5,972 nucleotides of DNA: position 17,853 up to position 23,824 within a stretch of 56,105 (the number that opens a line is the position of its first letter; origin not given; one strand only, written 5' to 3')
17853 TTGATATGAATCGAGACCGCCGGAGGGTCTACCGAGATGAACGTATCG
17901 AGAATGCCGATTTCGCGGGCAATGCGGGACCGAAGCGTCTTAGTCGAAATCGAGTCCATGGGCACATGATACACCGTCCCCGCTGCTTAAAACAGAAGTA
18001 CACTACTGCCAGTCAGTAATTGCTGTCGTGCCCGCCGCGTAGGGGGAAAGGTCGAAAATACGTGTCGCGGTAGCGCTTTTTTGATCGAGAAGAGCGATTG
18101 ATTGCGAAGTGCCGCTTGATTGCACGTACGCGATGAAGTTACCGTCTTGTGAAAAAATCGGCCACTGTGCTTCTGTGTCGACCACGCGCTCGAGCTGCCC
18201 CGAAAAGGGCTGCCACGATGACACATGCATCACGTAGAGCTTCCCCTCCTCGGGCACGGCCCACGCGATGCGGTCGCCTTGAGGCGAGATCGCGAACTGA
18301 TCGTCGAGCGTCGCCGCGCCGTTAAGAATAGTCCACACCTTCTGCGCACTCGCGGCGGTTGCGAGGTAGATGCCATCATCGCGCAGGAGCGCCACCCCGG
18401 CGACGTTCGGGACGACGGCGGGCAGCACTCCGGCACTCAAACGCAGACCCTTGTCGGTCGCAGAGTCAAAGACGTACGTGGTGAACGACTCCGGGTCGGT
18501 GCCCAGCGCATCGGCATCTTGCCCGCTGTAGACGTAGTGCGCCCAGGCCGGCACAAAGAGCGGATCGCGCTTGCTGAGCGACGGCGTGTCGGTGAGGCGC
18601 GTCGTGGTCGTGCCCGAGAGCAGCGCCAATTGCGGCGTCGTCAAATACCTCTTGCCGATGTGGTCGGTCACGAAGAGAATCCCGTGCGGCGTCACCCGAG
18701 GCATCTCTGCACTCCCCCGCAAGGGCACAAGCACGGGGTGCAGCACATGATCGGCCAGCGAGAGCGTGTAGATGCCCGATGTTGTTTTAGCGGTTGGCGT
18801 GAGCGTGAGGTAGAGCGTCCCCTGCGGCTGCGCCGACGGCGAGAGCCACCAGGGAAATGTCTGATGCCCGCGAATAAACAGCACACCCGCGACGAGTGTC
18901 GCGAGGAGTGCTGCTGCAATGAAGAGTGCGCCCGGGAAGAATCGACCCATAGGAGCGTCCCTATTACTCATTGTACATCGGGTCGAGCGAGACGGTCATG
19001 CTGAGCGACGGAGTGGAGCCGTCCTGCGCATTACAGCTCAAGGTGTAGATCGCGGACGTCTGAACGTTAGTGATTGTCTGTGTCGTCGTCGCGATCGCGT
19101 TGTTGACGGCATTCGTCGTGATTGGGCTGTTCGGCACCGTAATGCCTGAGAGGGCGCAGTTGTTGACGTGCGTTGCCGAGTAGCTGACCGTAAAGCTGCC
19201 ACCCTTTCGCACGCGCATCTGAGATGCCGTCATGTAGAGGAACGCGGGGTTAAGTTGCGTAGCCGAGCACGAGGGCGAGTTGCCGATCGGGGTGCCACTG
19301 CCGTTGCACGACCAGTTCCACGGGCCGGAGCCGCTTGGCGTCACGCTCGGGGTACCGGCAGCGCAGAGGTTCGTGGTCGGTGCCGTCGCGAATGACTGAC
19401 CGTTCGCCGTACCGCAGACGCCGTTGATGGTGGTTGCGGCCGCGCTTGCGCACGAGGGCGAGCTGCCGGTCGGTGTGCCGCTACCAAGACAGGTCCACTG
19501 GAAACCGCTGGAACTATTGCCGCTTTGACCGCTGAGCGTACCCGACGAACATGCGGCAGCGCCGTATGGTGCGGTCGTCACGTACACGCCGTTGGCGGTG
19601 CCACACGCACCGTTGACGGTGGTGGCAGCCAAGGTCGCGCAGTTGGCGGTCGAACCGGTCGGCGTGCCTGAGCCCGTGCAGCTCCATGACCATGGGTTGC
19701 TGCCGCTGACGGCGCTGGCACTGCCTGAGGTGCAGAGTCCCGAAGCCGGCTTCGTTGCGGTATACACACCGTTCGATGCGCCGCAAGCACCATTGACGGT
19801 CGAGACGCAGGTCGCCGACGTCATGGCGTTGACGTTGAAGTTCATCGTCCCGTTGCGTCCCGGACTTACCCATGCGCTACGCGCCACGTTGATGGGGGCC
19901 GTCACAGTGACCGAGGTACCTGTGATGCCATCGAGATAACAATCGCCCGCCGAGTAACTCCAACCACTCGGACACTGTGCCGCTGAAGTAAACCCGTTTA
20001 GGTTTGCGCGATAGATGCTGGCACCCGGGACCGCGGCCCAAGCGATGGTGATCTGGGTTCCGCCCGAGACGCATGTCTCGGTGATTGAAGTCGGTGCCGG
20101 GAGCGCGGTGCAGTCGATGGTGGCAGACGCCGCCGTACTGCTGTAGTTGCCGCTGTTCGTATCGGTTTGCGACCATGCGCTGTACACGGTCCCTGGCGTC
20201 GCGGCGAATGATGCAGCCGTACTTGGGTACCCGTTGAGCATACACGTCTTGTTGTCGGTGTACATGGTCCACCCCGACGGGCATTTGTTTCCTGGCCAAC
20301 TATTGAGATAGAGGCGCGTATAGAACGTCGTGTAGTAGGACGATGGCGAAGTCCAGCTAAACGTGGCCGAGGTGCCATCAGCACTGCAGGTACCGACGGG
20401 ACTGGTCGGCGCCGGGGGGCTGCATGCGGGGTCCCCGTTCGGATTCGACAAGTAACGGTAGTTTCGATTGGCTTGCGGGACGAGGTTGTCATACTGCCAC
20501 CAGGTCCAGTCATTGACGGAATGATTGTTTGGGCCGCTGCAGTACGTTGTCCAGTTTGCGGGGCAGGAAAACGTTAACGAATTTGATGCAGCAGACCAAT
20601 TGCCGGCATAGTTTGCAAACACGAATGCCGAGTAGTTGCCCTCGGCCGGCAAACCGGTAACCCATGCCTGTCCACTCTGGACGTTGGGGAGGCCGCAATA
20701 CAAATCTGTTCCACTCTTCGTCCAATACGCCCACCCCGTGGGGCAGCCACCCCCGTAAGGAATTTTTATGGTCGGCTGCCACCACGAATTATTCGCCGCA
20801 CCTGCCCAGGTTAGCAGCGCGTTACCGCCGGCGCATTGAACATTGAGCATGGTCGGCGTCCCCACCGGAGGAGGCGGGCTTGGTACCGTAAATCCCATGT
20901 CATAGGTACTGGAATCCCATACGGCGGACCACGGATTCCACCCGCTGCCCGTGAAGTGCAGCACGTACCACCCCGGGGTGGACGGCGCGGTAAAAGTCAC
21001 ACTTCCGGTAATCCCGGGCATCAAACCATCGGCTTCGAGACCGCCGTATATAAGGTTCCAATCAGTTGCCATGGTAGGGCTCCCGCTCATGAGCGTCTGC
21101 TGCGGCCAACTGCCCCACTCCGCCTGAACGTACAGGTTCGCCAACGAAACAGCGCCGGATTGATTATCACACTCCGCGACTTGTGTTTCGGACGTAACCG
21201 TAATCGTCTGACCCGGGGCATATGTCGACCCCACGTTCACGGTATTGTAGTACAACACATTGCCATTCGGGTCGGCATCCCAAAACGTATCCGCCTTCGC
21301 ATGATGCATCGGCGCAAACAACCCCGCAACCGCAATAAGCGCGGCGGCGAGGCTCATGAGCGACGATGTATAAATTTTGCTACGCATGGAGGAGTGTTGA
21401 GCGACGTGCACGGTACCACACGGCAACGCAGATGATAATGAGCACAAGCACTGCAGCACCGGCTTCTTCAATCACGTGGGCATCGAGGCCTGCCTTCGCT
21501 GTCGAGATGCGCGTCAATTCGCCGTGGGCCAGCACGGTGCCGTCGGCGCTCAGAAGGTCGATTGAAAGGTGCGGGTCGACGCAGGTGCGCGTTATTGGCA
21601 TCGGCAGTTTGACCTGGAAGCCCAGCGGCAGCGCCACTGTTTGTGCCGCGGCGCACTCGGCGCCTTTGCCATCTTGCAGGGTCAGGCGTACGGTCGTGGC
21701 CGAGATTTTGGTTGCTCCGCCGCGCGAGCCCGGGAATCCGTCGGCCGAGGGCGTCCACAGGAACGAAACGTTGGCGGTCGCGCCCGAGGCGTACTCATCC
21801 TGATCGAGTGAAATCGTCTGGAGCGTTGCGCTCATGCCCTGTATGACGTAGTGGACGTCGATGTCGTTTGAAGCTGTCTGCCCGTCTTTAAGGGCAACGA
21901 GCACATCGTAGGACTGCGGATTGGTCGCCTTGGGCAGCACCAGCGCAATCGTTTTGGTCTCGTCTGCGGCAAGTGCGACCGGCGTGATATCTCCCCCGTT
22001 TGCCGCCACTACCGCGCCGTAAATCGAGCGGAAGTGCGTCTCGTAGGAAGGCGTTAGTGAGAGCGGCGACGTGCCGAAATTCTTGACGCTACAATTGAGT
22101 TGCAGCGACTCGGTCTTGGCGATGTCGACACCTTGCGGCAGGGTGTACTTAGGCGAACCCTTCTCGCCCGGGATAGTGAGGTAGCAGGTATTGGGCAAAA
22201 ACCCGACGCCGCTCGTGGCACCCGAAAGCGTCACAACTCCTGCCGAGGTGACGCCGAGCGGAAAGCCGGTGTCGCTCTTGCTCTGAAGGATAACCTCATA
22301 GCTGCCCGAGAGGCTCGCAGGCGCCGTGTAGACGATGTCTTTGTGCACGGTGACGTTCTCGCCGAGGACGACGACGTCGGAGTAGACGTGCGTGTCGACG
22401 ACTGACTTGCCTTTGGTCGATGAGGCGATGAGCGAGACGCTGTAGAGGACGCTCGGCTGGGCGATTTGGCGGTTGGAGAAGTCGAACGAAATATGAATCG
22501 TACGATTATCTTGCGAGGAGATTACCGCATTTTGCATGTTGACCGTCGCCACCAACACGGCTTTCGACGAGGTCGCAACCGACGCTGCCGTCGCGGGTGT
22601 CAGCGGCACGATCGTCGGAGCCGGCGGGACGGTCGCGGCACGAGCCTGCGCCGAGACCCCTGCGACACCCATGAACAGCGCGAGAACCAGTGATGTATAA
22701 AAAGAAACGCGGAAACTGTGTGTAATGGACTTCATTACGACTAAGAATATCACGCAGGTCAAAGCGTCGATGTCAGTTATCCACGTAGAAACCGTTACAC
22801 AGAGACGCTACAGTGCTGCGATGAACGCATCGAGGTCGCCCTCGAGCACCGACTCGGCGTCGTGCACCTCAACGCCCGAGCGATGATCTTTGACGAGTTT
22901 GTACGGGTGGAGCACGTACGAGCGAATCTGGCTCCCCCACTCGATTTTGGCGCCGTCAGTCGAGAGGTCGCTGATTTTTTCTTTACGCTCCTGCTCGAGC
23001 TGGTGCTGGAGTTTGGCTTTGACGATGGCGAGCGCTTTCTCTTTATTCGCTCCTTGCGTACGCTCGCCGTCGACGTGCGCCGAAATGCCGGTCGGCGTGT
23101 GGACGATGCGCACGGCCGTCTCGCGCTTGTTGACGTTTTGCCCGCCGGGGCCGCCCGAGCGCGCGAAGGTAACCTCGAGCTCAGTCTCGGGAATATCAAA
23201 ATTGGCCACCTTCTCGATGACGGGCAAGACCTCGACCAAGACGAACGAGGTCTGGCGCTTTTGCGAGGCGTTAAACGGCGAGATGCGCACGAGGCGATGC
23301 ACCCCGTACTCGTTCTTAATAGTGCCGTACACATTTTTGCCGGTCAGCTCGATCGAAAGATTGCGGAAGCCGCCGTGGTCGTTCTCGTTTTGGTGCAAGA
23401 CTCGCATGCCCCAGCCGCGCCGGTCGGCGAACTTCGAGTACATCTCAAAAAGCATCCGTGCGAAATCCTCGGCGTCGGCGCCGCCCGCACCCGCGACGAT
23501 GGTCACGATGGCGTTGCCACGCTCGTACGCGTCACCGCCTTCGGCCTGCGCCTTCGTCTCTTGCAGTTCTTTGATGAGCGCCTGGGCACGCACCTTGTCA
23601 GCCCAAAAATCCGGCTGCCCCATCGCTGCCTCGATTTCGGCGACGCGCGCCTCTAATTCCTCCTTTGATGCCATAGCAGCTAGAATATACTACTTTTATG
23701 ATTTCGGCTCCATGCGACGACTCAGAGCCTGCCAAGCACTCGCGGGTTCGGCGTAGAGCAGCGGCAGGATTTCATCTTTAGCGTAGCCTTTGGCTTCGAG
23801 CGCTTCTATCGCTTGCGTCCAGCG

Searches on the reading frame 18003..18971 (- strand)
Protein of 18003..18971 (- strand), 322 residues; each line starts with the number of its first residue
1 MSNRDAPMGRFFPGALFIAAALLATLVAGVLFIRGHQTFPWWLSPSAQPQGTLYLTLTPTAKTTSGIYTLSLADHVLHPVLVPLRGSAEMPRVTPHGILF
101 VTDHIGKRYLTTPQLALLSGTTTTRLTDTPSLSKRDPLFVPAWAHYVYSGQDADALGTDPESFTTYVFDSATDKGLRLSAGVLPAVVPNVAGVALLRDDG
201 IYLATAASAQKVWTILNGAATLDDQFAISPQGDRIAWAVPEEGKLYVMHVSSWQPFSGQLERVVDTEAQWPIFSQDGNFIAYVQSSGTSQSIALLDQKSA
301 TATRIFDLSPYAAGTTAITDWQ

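Call 4: search_protein_families(library=pfam, proteins=[window:18003-18971:-], max_evalue=0.01)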
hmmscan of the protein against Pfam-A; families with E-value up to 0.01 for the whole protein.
window:18003-18971:- (322 aa): 0 families

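Call 5: search_protein_families(library=ncbifam, proteins=[window:18003-18971:-], max_evalue=0.01)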
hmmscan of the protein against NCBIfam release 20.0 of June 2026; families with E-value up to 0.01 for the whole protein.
window:18003-18971:- (322 aa): 1 family
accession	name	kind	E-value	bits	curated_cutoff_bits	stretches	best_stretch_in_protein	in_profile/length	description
TIGR02800.1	propeller_TolB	equivalog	0.0046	16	343.15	0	228-307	242-320/418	Tol-Pal system beta propeller repeat protein TolB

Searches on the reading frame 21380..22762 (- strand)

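Call 28: search_protein_families(library=pfam, proteins=[window:21380-22762:-], max_evalue=0.001)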
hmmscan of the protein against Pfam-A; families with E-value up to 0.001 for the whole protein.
window:21380-22762:- (460 aa): 1 family
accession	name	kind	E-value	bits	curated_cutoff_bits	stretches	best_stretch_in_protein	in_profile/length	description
PF16116.10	DUF4832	-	0.00011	22.5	29.2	0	216-297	120-203/216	Domain of unknown function (DUF4832)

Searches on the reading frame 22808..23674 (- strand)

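Call 80: search_protein_families(library=pfam, proteins=[window:22808-23674:-], max_evalue=0.0001)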
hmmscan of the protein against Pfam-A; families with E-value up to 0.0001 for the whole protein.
window:22808-23674:- (288 aa): 3 families
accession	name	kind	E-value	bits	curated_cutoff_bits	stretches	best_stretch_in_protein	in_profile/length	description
PF03462.23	PCRF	-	2.6e-39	135.5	24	1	48-147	95-194/194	PCRF domain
PF00472.26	RF-1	-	6.1e-33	113.7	35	1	158-265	4-116/116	RF-1 domain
PF16326.10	ABC_tran_CTD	-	5e-06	27.1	32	1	5-45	18-58/69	ABC transporter C-terminal domain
